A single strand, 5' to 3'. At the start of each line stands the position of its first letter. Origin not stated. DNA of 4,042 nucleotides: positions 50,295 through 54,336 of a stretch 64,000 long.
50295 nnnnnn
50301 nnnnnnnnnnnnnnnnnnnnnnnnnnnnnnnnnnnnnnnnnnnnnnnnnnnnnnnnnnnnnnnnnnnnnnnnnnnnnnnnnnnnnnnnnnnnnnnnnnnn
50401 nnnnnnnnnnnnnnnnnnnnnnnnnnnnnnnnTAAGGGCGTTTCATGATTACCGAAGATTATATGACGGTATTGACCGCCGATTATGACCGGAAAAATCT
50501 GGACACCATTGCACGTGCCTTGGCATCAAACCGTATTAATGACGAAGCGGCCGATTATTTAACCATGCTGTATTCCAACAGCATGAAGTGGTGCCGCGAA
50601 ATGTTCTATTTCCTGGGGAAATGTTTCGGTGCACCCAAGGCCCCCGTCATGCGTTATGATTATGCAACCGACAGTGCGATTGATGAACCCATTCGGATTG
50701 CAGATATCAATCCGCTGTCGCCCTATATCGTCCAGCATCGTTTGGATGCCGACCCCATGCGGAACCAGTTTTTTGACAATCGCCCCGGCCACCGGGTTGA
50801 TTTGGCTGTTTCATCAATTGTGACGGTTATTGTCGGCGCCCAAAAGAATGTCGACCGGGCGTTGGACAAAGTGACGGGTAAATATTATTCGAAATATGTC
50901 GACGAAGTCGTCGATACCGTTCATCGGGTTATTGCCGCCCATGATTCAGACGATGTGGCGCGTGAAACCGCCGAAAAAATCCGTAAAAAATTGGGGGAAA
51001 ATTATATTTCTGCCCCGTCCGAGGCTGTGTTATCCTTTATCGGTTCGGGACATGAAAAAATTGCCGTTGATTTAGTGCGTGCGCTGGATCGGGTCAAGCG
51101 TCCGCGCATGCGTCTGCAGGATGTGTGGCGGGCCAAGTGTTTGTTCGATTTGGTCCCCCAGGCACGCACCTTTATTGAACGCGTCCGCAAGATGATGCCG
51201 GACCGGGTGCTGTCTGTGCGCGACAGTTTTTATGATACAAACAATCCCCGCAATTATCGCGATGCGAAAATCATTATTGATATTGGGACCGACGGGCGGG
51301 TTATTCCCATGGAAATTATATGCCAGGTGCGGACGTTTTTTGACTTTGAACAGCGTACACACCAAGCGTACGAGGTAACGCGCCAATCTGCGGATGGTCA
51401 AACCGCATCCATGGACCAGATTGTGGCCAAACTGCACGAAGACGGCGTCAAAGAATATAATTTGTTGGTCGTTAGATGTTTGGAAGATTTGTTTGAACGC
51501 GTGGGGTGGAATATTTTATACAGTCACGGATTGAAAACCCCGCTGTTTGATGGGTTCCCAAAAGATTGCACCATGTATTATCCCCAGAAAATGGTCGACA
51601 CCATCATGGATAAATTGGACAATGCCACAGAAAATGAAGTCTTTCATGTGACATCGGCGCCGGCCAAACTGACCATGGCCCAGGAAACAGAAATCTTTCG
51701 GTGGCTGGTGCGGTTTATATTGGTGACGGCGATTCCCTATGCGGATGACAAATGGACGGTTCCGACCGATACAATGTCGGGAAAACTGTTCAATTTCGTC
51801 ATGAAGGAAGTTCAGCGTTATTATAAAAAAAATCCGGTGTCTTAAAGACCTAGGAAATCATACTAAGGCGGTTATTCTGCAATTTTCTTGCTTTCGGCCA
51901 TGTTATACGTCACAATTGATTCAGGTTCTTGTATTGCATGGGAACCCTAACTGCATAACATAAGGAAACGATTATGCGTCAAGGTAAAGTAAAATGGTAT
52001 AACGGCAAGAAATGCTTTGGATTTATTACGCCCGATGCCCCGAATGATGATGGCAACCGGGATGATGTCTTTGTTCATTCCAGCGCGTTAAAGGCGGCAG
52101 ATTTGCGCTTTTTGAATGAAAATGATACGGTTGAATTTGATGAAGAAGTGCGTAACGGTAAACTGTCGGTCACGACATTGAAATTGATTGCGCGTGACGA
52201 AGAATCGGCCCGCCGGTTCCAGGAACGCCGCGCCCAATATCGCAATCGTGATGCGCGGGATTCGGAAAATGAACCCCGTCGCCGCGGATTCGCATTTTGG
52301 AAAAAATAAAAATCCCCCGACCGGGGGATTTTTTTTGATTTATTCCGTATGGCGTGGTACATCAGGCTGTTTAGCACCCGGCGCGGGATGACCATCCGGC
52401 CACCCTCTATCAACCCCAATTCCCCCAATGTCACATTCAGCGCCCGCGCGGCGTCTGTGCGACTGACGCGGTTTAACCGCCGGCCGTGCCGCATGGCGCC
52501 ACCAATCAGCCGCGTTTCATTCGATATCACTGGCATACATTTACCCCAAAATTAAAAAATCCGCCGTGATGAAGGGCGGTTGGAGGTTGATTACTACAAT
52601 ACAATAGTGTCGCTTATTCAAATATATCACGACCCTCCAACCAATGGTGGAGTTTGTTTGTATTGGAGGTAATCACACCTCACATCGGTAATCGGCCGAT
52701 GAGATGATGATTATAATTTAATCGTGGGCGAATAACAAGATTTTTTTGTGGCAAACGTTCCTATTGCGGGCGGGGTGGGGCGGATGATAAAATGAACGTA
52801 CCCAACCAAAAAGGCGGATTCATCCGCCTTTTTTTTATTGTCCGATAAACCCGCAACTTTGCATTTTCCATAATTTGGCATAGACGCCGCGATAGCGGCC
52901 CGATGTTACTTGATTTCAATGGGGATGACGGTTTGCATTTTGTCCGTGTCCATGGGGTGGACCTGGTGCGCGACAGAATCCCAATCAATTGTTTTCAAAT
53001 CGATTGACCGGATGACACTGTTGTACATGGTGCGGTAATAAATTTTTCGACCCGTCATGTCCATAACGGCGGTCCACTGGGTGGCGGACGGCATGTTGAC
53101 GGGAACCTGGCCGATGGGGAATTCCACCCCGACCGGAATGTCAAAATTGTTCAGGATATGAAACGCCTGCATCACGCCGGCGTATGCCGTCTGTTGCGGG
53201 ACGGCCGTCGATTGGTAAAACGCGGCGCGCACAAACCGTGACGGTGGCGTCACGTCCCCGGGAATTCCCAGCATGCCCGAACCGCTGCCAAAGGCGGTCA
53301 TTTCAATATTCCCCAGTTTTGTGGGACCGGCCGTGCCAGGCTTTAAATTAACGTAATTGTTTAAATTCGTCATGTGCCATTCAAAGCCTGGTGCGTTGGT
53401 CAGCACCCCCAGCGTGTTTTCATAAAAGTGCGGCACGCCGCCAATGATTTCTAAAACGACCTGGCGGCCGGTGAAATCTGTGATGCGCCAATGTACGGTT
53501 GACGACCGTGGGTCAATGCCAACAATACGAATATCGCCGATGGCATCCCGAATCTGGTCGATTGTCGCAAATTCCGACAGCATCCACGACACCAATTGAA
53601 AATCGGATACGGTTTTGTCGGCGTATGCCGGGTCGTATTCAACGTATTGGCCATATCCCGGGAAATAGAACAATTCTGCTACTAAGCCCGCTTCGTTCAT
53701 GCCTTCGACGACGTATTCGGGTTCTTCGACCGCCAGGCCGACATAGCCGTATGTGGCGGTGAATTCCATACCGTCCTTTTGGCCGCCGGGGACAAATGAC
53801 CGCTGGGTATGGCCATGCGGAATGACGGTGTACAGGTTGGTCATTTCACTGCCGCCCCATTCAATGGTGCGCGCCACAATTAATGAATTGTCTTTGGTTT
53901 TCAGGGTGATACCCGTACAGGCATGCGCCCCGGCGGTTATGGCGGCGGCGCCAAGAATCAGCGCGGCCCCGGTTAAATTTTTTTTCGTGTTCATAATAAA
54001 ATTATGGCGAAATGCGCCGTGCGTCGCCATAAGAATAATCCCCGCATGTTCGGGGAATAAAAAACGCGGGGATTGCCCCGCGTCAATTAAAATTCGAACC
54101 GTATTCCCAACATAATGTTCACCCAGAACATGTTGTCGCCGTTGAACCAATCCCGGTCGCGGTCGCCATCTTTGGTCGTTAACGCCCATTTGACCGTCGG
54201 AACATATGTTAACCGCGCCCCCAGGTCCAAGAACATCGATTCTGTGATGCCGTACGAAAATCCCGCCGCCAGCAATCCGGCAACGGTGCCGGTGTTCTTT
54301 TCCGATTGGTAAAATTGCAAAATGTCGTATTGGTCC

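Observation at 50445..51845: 466-aa orphan protein with RelA/SpoT-like synthetase motifs downstream of lysS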

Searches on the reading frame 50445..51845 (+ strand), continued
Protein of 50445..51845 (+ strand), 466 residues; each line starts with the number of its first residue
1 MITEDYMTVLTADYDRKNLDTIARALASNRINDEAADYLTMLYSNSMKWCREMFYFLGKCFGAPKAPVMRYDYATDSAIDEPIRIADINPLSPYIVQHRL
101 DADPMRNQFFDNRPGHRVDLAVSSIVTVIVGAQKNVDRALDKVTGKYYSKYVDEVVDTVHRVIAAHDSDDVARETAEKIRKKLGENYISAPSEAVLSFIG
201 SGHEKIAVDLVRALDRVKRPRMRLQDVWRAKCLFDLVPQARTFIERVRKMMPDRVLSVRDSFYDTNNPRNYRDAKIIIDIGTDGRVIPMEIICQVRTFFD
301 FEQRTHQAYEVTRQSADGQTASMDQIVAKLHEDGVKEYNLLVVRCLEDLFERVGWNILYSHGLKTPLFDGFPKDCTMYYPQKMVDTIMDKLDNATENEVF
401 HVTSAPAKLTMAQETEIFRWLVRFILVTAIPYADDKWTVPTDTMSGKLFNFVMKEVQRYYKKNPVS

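Call 77: fold_search(model_id=the predicted structure, library=pdb)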
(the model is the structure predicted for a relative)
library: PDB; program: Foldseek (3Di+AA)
matches with E <= 10: 332; with E <= 0.001: 8
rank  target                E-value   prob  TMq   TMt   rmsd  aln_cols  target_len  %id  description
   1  6fgj_A                1.5e-04  1.00  0.19  0.42  18.3       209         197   18  Crystal structure of the small alarmone synthethase 2 from Staphylococcus aureus (released 2018-02-07)
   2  5dec_B                2.6e-04  1.00  0.18  0.40  16.3       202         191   15  Crystal structure of the small alarmone synthetase 1 from Bacillus subtilis (released 2015-10-28)
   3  6fgx_A                2.7e-04  1.00  0.19  0.41  18.0       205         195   16  Crystal structure of the small alarmone synthethase 2 from Staphylococcus aureus bound to AMPCPP (released 2018-02-07)
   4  6fgj_B                3.0e-04  1.00  0.18  0.39  18.5       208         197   17  Crystal structure of the small alarmone synthethase 2 from Staphylococcus aureus (released 2018-02-07)
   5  5dec_D                4.1e-04  1.00  0.17  0.40  16.5       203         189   14  Crystal structure of the small alarmone synthetase 1 from Bacillus subtilis (released 2015-10-28)
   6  6ewz_A                4.5e-04  1.00  0.19  0.41  18.3       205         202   17  Crystal structure of RelP (SAS2) from Staphylococcus aureus bound to AMPCPP and GTP in the pre-catalytic state (released 2018-01-24)
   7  2be3_A                5.3e-04  1.00  0.18  0.34  15.9       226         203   16  Structure of a GTP Pyrophosphokinase Family Protein from Streptococcus pneumoniae (released 2005-12-06)
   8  5dec_A                8.4e-04  1.00  0.17  0.35  16.9       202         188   14  Crystal structure of the small alarmone synthetase 1 from Bacillus subtilis (released 2015-10-28)
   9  5f2v_U                2.7e-03  0.99  0.17  0.32  16.1       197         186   14  Crystal structure of the small alarmone synthethase 1 from Bacillus subtilis bound to AMPCPP (released 2015-12-16)
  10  5f2v_P                4.1e-03  0.97  0.16  0.30  17.4       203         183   15  Crystal structure of the small alarmone synthethase 1 from Bacillus subtilis bound to AMPCPP (released 2015-12-16)
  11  5f2v_Q                5.1e-03  0.98  0.15  0.31  18.2       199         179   15  Crystal structure of the small alarmone synthethase 1 from Bacillus subtilis bound to AMPCPP (released 2015-12-16)
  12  5xnx_C                1.1e-02  0.98  0.15  0.21  17.5       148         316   11  Crystallographic structure of the enzymatically active N-terminal domain of the Rel protein from Mycobacterium tubercu (released 2017-07-19)
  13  8vx3_A                1.4e-02  0.97  0.16  0.33  14.7       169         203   17  Structure of an exported small alarmone synthetase from Streptomyces albidoflavus (released 2025-02-05)
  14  5xnx_D                1.6e-02  0.92  0.14  0.19  18.5       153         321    9  Crystallographic structure of the enzymatically active N-terminal domain of the Rel protein from Mycobacterium tubercu (released 2017-07-19)
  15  5xnx_A                5.7e-02  0.93  0.15  0.22  17.9       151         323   10  Crystallographic structure of the enzymatically active N-terminal domain of the Rel protein from Mycobacterium tubercu (released 2017-07-19)
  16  1vj7_A                6.0e-02  0.99  0.17  0.23   5.8       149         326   10  Crystal structure of the bifunctional catalytic fragment of RelSeq, the RelA/SpoT homolog from Streptococcus equisimil (released 2004-05-04)
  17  7oiw_B                8.1e-02  0.92  0.15  0.22  17.9       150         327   13  Structure of S. aureus Rel catalytic domains in complex with pppGpp (released 2022-06-01)
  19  7oiw_A                1.5e-01  0.85  0.15  0.22  17.5       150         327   14  Structure of S. aureus Rel catalytic domains in complex with pppGpp (released 2022-06-01)
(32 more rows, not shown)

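Call 81: search_protein_families(library=pfam, proteins=[L086:2-415:+, L088:1-2274:+, L090:1-786:+, L090:2742-3440:+, L089:6932-7456:-, L087:2327-3256:-, L094:11559-12188:+], max_evalue=0.001)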
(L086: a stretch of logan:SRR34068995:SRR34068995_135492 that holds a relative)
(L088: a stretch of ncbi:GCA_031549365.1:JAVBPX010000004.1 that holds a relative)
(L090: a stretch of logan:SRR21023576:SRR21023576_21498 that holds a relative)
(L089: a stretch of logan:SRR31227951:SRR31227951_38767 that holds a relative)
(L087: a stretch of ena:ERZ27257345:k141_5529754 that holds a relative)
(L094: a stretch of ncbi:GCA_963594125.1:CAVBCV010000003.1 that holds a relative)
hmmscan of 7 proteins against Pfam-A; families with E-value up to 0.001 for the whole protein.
L086:2-415:+ (138 aa): 2 families
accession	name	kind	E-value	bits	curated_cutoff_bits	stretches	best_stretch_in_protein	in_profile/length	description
PF05491.19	RuvB_C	-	3.8e-29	100.9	24.7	1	62-132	1-71/72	RuvB C-terminal winged helix domain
PF17864.7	AAA_lid_4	-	1.2e-16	60.6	27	1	1-61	14-74/74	RuvB AAA lid domain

L088:1-2274:+ (758 aa): 0 families

L090:1-786:+ (262 aa): 0 families

L090:2742-3440:+ (233 aa): 1 family
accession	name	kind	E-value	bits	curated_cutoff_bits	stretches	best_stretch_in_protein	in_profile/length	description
PF08238.18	Sel1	-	3e-31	107.1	30.7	3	109-145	1-36/36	Sel1 repeat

L089:6932-7456:- (175 aa): 1 family
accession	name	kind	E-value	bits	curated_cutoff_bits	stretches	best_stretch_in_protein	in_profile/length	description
PF17103.10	Stealth_CR4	-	0.00079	19.8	27.4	0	136-174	4-44/55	Stealth protein CR4, conserved region 4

L087:2327-3256:- (309 aa): 0 families

L094:11559-12188:+ (210 aa): 0 families

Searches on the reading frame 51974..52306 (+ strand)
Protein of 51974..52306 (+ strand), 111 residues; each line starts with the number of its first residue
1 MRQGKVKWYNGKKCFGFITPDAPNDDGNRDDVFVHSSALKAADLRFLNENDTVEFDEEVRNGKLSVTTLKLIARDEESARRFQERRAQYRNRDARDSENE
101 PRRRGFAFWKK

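Call 3: search_protein_families(library=pfam, proteins=[window:51974-52306:+], max_evalue=1)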
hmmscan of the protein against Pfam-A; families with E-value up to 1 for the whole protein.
window:51974-52306:+ (111 aa): 4 families
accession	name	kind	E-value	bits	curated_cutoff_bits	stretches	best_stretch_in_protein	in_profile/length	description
PF00313.28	CSD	-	4.6e-16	58.9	27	1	3-65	2-59/66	'Cold-shock' DNA-binding domain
PF08206.17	OB_RNB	-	0.015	15.4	24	1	12-41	7-31/58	Ribonuclease B OB domain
PF22707.2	S1CSD-TOTE-2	-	0.064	13.7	27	1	4-44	5-32/60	S1/CSD-like domain 2 of the TOTE conflict systems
PF03663.20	Glyco_hydro_76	-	0.21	11.5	25.9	1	5-52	64-110/366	Glycosyl hydrolase family 76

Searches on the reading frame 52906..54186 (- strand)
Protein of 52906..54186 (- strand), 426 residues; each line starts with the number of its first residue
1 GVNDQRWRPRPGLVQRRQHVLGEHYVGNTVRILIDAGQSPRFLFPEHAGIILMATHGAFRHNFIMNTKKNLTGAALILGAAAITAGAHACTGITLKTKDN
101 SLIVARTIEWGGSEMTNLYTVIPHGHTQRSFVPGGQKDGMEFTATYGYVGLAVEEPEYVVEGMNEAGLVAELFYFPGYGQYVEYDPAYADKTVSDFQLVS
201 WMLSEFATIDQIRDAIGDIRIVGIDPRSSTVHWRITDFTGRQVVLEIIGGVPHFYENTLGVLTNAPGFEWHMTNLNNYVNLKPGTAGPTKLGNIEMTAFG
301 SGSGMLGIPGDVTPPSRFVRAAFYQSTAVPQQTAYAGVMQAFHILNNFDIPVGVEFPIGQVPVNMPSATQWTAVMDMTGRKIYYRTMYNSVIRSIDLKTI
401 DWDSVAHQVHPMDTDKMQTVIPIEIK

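Call 66: search_protein_families(library=pfam, proteins=[window:52906-54186:-], max_evalue=0.00001)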
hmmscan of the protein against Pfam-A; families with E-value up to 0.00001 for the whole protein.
window:52906-54186:- (426 aa): 1 family
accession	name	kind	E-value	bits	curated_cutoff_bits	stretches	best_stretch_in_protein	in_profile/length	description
PF02275.23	CBAH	-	2.3e-61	208.6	20.4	1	90-404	1-310/316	Linear amide C-N hydrolases, choloylglycine hydrolase family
